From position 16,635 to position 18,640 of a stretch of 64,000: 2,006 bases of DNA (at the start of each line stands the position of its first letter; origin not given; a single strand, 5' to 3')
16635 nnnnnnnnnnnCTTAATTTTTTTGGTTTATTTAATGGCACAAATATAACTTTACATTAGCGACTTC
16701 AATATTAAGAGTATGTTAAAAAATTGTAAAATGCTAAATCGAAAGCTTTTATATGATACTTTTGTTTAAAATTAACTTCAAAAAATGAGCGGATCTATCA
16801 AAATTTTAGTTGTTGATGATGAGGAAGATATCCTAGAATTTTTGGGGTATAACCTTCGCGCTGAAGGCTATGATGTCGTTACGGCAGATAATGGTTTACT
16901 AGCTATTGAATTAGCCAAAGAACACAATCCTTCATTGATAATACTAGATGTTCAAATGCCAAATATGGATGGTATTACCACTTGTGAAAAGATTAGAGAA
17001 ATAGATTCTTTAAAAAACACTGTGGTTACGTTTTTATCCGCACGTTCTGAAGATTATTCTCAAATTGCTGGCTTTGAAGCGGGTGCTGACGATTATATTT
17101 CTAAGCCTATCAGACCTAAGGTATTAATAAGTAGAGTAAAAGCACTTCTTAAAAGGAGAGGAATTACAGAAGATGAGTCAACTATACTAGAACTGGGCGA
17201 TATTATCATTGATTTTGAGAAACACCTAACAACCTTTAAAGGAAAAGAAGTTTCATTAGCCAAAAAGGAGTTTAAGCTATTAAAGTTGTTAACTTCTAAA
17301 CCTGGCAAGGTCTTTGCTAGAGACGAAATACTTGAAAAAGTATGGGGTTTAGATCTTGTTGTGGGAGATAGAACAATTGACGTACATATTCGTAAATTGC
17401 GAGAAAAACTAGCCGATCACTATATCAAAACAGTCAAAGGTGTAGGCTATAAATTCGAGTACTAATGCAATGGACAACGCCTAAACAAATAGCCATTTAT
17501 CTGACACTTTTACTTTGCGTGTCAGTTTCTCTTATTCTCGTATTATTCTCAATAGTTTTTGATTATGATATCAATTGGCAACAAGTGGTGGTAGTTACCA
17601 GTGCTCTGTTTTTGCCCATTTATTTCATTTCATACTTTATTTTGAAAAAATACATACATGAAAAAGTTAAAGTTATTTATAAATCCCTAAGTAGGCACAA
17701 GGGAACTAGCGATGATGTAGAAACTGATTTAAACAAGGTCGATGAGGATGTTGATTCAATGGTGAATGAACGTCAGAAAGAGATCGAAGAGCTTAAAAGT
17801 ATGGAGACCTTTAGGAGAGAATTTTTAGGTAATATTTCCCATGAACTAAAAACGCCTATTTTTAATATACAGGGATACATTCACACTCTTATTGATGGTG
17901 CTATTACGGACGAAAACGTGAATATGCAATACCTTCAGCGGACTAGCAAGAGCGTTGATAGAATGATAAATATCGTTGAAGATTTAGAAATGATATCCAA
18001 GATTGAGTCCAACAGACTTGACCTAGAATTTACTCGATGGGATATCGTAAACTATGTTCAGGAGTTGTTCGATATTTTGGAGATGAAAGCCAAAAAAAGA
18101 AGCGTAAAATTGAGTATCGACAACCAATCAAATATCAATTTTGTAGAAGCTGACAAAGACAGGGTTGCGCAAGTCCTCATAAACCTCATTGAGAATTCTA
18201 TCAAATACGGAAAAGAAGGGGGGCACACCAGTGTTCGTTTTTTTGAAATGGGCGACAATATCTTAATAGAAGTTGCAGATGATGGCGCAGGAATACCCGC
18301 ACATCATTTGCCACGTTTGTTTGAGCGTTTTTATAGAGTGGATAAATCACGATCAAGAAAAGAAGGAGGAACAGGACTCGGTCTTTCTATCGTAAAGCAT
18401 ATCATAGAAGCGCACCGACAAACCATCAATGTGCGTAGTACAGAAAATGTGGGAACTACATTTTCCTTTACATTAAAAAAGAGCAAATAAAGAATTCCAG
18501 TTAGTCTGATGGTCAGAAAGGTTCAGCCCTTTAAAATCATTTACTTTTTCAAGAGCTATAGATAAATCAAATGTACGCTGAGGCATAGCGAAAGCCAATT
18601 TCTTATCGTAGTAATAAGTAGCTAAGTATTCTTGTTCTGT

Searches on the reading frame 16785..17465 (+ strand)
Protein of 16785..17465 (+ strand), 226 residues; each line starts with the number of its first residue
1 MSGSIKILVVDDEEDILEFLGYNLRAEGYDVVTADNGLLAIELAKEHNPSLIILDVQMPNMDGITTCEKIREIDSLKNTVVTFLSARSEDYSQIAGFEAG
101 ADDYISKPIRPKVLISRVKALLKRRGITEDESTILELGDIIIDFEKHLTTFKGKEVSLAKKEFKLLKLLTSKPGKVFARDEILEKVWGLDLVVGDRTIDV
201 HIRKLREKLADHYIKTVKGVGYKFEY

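Call 51: search_protein_families(library=pfam, proteins=[window:16785-17465:+], max_evalue=0.001)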
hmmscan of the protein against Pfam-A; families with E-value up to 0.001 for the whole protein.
window:16785-17465:+ (226 aa): 2 families
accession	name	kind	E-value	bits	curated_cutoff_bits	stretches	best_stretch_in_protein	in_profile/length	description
PF00072.30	Response_reg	-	7.5e-30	103.8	30.2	1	7-118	1-110/111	Response regulator receiver domain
PF00486.34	Trans_reg_C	-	3.5e-26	91.5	26.2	1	153-224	1-77/77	Transcriptional regulatory protein, C terminal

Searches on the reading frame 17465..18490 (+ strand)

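Call 51: search_protein_families(library=pfam, proteins=[window:17465-18490:+], max_evalue=0.001)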
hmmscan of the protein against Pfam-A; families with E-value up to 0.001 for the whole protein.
window:17465-18490:+ (341 aa): 2 families
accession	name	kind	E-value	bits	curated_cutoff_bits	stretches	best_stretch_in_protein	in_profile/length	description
PF02518.31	HATPase_c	-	8.9e-31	107.1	26.4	1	230-339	2-109/111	Histidine kinase-, DNA gyrase B-, and HSP90-like ATPase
PF00512.31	HisKA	-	2.5e-15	56.7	26.9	1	117-182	2-65/66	His Kinase A (phospho-acceptor) domain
